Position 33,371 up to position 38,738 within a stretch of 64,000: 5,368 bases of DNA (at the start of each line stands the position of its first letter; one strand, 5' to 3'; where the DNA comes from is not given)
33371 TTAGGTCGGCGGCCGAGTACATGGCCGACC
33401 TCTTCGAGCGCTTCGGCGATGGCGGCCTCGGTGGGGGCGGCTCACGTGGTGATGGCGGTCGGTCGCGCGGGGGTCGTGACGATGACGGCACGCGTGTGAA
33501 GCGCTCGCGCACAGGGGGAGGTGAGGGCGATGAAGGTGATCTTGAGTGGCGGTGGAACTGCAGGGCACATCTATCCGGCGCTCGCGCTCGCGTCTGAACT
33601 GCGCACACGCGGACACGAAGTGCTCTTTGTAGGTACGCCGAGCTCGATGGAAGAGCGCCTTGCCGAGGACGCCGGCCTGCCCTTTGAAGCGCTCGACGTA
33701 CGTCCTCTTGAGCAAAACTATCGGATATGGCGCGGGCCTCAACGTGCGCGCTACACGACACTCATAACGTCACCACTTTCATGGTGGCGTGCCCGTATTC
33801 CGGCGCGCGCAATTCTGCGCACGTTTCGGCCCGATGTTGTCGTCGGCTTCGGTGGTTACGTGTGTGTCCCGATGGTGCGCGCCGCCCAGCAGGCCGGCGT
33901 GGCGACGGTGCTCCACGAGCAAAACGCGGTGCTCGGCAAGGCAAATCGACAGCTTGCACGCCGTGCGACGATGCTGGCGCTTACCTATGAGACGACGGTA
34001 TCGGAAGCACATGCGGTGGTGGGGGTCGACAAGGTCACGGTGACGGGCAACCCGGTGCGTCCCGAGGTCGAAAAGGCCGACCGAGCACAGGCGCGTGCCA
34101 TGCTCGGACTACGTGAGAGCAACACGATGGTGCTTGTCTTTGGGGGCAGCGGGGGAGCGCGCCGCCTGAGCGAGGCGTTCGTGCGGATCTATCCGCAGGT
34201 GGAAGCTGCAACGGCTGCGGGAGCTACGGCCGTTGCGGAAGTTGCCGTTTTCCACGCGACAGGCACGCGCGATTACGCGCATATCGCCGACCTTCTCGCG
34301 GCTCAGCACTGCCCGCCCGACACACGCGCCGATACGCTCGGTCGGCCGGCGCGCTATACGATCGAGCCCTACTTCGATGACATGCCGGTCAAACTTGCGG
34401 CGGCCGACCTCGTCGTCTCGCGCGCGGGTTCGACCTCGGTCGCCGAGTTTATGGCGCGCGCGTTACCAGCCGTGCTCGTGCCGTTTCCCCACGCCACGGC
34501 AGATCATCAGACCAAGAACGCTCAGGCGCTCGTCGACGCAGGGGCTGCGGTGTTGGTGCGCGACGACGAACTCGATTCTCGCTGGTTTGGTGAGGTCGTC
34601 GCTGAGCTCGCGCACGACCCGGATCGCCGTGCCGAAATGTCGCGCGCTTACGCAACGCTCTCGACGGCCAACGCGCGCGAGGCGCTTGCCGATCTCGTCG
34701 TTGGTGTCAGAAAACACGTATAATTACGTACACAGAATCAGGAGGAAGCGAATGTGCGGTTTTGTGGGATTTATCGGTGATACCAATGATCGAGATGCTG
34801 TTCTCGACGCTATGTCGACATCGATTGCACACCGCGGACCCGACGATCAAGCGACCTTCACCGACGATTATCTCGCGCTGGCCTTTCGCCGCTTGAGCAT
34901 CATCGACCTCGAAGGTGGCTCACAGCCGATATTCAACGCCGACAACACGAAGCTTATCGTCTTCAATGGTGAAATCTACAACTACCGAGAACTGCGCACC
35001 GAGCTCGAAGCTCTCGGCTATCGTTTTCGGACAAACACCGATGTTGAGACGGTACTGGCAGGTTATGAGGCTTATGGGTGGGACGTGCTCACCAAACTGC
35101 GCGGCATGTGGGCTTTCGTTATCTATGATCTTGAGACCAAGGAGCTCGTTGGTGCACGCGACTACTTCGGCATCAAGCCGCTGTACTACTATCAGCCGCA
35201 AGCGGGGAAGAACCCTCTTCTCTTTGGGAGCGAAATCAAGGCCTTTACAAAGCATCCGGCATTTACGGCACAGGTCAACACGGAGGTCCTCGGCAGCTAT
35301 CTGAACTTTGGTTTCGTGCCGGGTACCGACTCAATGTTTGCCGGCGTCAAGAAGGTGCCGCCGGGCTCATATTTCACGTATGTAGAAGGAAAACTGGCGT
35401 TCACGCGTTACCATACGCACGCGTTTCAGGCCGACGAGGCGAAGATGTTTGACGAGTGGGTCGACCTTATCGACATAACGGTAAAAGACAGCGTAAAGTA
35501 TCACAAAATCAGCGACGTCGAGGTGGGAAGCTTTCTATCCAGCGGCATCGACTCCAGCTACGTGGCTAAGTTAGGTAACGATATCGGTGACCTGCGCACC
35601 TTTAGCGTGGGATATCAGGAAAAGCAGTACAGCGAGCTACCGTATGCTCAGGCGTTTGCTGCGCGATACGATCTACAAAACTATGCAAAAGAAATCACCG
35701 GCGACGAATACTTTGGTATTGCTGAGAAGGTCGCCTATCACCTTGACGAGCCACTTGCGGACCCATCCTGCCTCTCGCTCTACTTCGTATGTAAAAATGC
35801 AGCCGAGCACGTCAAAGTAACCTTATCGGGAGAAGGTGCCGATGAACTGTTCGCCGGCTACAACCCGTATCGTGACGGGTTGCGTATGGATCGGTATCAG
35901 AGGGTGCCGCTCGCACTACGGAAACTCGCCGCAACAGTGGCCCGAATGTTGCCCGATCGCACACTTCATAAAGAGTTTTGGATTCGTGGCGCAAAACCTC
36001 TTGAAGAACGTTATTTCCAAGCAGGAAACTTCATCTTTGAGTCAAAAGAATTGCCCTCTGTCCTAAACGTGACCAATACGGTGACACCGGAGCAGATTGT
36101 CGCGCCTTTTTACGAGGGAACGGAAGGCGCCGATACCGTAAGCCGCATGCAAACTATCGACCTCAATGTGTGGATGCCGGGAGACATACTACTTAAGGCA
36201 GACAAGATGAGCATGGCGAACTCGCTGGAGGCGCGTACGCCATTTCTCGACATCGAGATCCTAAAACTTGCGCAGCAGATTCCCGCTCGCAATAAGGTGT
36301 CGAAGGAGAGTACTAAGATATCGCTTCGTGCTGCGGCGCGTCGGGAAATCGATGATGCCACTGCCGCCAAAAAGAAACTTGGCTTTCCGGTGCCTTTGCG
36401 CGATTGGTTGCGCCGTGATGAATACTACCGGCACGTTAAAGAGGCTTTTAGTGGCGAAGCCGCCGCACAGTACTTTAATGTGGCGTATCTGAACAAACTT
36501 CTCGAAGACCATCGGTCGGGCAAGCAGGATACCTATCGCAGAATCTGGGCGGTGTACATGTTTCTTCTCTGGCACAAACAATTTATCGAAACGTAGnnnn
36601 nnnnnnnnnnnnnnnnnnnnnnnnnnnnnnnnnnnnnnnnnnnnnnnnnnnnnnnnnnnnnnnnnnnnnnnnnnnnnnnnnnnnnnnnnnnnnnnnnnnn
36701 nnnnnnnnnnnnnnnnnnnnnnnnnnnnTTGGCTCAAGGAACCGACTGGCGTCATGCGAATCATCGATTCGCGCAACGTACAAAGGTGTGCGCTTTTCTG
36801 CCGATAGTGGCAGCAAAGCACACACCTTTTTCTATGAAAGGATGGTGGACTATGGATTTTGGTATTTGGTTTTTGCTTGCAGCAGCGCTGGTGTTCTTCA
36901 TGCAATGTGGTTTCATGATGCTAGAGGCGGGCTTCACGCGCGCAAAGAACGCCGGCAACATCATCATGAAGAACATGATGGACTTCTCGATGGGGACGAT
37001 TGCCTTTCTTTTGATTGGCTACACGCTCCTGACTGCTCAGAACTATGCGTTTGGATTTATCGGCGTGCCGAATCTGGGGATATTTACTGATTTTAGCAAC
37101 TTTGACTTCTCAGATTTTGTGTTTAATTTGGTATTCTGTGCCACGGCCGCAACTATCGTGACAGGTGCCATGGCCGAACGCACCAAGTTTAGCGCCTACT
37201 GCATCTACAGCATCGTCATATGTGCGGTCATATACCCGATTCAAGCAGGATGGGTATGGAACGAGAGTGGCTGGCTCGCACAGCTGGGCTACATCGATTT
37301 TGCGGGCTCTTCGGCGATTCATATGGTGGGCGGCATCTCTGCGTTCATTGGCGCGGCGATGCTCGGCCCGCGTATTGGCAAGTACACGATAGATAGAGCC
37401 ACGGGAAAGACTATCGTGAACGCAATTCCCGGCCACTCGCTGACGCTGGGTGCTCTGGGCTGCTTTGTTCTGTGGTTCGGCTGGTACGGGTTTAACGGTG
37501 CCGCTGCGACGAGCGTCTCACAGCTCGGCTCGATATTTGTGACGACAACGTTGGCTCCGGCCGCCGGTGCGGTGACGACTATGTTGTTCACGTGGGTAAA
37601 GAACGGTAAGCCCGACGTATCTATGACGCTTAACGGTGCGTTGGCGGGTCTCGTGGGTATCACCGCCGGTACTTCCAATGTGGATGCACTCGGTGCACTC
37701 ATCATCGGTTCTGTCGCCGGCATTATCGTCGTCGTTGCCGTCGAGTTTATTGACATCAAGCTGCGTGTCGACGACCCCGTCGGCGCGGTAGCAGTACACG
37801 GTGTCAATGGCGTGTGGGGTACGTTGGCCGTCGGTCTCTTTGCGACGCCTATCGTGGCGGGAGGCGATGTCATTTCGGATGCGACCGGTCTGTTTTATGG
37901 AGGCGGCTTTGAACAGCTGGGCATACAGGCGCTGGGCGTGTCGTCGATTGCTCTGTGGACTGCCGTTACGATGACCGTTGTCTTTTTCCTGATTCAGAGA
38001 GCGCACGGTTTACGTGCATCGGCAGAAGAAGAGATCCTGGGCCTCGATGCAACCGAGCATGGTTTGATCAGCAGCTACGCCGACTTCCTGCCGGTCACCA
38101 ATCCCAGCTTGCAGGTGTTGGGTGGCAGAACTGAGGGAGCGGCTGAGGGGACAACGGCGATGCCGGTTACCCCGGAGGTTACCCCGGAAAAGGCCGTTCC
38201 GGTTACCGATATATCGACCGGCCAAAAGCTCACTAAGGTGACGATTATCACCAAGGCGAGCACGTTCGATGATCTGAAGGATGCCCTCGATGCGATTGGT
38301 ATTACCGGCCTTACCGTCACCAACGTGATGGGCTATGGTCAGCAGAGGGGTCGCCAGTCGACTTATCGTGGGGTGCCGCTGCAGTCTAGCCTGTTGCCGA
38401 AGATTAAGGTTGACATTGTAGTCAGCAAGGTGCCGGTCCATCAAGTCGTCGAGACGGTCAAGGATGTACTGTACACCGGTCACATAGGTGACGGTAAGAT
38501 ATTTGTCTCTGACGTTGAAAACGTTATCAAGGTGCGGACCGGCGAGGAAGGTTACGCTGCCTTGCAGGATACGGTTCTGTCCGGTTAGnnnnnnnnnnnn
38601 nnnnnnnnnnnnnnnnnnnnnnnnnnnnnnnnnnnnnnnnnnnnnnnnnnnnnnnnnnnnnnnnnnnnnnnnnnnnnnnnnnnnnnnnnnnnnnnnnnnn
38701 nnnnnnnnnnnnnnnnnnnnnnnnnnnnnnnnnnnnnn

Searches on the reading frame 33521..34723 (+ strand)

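Call 8: search_protein_families(library=pfam, proteins=[window:33521-34723:+])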
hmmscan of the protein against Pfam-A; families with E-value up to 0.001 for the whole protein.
window:33521-34723:+ (400 aa): 4 families
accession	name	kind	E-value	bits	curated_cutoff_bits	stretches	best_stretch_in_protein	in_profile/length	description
PF03033.26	Glyco_transf_28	-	5.5e-36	124.1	26.2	1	6-151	1-136/139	Glycosyltransferase family 28 N-terminal domain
PF04101.22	Glyco_tran_28_C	-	8e-33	114.2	22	1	203-385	1-162/166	Glycosyltransferase family 28 C-terminal domain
PF13579.12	Glyco_trans_4_4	-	6.2e-10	40.1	29.7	1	21-169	8-134/158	Glycosyl transferase 4-like domain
PF13439.12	Glyco_transf_4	-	2.1e-06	28.3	28.5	1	21-173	9-160/170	Glycosyltransferase Family 4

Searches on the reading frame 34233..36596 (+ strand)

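Call 8: search_protein_families(library=pfam, proteins=[window:34233-36596:+])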
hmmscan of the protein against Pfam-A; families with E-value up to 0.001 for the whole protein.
window:34233-36596:+ (787 aa): 3 families
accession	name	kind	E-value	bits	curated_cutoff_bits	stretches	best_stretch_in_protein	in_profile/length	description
PF00733.27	Asn_synthase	-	8.2e-87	292.6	21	1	416-782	5-354/354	Asparagine synthase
PF13537.11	GATase_7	-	1e-41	142.2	25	1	219-339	2-122/123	Glutamine amidotransferase domain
PF13522.11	GATase_6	-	1.7e-31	109.4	27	1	203-334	1-130/130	Glutamine amidotransferase domain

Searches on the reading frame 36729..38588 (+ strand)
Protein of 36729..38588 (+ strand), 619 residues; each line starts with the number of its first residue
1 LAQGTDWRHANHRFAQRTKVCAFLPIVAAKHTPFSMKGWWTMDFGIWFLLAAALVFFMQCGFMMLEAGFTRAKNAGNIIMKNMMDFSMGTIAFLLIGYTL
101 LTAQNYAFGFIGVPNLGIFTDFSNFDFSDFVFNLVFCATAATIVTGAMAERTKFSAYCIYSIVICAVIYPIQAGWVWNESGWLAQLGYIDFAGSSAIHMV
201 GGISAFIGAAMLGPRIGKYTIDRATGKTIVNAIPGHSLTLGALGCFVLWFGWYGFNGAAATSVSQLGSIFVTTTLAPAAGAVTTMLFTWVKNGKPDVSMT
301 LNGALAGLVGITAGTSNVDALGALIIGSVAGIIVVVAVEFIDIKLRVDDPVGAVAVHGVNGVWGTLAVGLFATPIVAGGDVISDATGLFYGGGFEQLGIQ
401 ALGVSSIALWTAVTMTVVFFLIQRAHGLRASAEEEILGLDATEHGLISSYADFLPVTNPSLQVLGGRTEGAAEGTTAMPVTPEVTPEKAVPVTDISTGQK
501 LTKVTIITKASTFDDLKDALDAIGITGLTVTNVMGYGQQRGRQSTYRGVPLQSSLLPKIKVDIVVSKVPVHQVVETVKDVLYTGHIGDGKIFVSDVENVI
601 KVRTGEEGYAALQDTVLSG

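Call 8: search_protein_families(library=pfam, proteins=[window:36729-38588:+])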
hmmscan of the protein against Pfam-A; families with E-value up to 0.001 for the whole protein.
window:36729-38588:+ (619 aa): 2 families
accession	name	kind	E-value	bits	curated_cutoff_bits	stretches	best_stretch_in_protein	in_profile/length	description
PF00909.26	Ammonium_transp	-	1e-118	397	23.2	1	46-445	1-395/399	Ammonium Transporter Family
PF00543.27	P-II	-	1.2e-25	90.2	25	1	502-606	2-102/102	Nitrogen regulatory protein P-II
